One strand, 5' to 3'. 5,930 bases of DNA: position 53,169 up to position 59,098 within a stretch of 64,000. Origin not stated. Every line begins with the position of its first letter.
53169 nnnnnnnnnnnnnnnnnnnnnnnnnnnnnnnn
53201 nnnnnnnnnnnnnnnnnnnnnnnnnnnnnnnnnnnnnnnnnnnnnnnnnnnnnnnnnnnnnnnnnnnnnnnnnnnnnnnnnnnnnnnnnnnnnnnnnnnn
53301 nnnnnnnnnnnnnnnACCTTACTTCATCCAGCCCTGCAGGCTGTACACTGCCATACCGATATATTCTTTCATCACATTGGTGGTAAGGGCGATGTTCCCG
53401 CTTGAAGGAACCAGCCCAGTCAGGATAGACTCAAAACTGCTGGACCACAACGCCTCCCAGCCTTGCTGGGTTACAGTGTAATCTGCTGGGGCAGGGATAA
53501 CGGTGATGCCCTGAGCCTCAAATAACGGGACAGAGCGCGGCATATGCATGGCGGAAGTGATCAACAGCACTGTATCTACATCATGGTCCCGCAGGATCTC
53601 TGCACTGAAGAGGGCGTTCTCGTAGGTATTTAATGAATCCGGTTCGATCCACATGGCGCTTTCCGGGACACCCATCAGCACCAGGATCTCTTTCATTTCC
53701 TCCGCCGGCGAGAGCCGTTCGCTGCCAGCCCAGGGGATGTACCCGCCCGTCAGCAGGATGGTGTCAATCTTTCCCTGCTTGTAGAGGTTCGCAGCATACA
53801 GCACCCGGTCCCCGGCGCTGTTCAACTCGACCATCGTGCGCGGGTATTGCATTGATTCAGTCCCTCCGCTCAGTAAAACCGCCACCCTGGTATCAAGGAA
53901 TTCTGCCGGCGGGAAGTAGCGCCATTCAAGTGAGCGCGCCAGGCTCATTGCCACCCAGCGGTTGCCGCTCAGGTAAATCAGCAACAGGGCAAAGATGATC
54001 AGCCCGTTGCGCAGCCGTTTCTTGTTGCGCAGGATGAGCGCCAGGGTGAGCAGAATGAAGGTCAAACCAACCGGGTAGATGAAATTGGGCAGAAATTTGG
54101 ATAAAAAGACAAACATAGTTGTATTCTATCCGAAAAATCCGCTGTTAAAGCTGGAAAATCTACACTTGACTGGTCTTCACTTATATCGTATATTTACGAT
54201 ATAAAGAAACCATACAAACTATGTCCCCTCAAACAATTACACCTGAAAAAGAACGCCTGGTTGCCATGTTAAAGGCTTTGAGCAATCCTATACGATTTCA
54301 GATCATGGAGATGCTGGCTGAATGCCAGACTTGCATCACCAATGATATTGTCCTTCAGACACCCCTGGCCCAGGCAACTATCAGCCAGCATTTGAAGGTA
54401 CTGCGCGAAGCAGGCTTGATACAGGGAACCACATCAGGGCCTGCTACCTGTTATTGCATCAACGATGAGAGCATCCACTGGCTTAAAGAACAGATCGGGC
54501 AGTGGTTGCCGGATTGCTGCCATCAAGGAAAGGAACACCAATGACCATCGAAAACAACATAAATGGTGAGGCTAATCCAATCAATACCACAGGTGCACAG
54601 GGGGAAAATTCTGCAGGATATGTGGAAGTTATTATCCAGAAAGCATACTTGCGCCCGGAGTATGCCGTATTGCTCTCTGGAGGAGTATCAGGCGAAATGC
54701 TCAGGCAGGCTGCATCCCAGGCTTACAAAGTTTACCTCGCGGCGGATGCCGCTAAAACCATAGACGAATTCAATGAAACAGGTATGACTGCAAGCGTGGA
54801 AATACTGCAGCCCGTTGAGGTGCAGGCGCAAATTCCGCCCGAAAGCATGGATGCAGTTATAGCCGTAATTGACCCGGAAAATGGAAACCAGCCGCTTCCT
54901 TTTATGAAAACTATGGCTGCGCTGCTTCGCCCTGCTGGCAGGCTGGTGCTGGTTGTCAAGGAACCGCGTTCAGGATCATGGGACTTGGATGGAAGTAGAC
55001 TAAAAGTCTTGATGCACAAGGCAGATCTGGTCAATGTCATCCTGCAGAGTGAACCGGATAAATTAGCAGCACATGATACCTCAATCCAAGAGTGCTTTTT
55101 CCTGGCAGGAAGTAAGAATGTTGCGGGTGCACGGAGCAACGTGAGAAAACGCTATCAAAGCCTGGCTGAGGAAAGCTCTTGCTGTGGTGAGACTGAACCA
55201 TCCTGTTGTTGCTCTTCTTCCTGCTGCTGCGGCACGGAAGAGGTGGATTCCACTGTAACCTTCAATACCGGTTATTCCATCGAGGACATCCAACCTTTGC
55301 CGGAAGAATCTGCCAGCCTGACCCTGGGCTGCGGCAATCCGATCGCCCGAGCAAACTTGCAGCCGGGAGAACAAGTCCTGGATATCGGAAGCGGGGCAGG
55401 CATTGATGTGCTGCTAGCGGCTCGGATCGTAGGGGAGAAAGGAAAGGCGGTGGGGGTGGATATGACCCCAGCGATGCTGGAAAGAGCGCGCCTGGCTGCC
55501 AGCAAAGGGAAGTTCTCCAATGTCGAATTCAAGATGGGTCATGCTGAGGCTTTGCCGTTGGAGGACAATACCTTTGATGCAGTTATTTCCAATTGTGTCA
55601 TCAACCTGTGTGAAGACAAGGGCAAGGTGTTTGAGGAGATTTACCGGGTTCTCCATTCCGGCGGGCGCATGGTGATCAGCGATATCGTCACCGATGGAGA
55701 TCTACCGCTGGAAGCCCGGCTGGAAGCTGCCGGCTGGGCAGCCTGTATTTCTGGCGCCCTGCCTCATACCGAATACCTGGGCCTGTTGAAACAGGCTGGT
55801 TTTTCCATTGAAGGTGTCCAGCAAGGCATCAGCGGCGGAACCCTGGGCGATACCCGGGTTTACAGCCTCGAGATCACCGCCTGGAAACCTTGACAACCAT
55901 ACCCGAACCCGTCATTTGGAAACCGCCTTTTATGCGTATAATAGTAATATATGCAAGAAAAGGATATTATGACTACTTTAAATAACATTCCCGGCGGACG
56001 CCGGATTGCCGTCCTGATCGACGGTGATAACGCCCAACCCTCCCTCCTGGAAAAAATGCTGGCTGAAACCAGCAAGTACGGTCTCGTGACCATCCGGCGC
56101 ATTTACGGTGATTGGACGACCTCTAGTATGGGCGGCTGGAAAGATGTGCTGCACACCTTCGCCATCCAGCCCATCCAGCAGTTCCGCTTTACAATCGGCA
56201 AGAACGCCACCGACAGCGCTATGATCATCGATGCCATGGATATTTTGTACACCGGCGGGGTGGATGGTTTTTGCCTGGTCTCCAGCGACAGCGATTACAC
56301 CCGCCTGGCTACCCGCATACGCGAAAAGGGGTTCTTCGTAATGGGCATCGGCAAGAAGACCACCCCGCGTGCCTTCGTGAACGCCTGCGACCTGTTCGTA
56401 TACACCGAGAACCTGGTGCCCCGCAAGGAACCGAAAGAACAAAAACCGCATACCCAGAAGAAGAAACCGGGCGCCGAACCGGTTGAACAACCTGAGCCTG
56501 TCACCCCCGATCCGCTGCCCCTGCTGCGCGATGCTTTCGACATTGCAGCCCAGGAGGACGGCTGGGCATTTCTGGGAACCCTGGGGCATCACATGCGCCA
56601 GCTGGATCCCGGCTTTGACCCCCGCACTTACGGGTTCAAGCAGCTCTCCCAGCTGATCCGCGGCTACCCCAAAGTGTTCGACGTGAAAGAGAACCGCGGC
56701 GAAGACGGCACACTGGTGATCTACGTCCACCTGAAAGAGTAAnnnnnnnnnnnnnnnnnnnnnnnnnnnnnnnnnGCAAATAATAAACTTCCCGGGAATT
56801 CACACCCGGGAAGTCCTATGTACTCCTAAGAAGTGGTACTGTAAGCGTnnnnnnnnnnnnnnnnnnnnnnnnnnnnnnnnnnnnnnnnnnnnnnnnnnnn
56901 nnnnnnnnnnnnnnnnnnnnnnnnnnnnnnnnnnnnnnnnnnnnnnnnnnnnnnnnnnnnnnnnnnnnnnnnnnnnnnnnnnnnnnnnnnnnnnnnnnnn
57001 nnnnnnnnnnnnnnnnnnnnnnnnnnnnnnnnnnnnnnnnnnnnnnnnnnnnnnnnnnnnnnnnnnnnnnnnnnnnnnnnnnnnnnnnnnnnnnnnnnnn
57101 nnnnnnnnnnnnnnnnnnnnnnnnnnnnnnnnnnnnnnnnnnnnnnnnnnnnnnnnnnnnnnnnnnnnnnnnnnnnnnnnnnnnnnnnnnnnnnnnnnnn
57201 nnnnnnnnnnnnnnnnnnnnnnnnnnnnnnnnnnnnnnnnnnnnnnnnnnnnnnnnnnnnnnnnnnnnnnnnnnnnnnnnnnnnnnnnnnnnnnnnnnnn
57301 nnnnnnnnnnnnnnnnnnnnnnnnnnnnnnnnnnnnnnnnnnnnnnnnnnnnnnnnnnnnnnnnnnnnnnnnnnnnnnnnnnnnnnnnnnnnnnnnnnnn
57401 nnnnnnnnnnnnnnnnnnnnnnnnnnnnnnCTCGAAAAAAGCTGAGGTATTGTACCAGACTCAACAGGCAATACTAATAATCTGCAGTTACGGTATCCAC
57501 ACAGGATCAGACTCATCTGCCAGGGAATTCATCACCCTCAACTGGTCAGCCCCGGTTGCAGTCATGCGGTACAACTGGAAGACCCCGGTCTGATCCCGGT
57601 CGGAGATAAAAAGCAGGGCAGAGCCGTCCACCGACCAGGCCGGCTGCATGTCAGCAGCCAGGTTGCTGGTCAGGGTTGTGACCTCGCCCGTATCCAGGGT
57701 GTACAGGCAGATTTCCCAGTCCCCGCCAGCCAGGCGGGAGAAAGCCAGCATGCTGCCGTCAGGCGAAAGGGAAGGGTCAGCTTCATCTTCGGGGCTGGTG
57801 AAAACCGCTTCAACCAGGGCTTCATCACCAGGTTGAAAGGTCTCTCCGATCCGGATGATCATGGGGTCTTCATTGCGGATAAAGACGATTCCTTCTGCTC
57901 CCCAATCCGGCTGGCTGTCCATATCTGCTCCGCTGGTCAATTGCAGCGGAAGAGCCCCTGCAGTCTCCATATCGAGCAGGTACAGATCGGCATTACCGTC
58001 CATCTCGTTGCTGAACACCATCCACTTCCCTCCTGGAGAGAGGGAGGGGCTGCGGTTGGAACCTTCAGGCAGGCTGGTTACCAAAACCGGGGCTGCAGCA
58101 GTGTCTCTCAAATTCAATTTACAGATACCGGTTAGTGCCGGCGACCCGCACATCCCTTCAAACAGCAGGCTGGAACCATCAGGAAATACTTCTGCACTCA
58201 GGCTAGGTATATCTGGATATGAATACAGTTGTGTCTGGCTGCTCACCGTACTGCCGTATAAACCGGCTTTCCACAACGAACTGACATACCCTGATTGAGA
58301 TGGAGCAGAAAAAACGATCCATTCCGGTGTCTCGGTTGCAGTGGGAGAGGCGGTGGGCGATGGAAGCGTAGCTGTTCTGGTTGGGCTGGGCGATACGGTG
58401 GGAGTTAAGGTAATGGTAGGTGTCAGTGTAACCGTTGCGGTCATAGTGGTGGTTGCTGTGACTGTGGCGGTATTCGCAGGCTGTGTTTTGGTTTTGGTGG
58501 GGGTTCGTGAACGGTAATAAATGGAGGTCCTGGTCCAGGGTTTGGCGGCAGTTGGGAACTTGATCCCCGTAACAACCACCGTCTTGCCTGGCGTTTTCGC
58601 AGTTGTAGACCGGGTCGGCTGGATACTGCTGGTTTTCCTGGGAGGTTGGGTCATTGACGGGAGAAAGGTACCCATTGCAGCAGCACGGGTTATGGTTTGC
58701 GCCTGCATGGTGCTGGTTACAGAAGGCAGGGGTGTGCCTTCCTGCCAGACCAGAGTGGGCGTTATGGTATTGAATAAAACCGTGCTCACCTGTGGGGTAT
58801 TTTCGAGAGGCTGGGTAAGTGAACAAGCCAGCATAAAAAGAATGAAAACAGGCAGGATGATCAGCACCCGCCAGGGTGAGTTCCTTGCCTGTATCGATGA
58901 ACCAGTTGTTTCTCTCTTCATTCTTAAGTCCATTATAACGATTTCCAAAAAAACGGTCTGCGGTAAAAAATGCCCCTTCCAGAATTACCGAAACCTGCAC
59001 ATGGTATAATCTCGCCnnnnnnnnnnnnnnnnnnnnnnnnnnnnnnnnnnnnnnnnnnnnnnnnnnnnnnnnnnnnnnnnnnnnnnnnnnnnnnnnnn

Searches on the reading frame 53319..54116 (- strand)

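Call 42: search_protein_families(library=pfam, proteins=[window:53319-54116:-], max_evalue=0.0001)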
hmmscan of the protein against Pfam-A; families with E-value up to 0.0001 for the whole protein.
window:53319-54116:- (265 aa): 1 family
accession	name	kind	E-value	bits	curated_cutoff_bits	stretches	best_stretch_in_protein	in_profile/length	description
PF02698.23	DUF218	-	4.8e-31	107.9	27.6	1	99-254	11-133/133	DUF218 domain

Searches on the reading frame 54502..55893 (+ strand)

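Call 29: search_protein_families(library=pfam, proteins=[window:54502-55893:+], max_evalue=0.00001)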
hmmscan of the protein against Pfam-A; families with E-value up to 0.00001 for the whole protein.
window:54502-55893:+ (463 aa): 9 families
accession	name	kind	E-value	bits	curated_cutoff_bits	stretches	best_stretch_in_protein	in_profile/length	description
PF13847.12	Methyltransf_31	-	3.3e-34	118.1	27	1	288-414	3-130/145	Methyltransferase domain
PF08241.18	Methyltransf_11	-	8.2e-27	94.1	21.2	1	293-392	1-95/95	Methyltransferase domain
PF13649.12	Methyltransf_25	-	2.1e-23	83.3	27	1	292-388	1-97/97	Methyltransferase domain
PF01209.24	Ubie_methyltran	-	2.3e-18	66.9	20.1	1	285-392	44-151/233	ubiE/COQ5 methyltransferase family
PF08242.18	Methyltransf_12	-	4.1e-13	50.3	30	1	293-389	1-97/98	Methyltransferase domain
PF13489.12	Methyltransf_23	-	8.3e-12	45.6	27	1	285-434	19-159/164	Methyltransferase domain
PF01135.25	PCMT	-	1.7e-11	44.7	20.3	1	285-392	70-171/210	Protein-L-isoaspartate(D-aspartate) O-methyltransferase (PCMT)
PF06325.19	PrmA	-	1.8e-08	34.7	22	1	286-412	159-277/296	Ribosomal protein L11 methyltransferase (PrmA)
PF20922.3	Anamorsin_N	-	7.6e-06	26.2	27.1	0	349-398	43-93/163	Anamorsin, N-terminal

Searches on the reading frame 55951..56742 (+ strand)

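Call 42: search_protein_families(library=pfam, proteins=[window:55951-56742:+], max_evalue=0.0001)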
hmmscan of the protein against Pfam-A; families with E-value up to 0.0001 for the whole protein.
window:55951-56742:+ (263 aa): 2 families
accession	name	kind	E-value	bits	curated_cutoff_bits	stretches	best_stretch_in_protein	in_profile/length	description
PF01936.24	NYN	-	7.2e-36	124.3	24.2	1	18-151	1-143/145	NYN domain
PF12872.13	OST-HTH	-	2.5e-16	59.7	23.8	1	191-251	12-67/71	OST-HTH/LOTUS domain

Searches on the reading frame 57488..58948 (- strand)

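Call 29: search_protein_families(library=pfam, proteins=[window:57488-58948:-], max_evalue=0.00001)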
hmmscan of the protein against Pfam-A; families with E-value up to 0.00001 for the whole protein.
window:57488-58948:- (486 aa): 1 family
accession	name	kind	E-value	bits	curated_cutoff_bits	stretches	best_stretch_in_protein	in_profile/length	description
PF07676.18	PD40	-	4.9e-22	77.8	20.9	2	424-461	2-38/38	WD40-like Beta Propeller Repeat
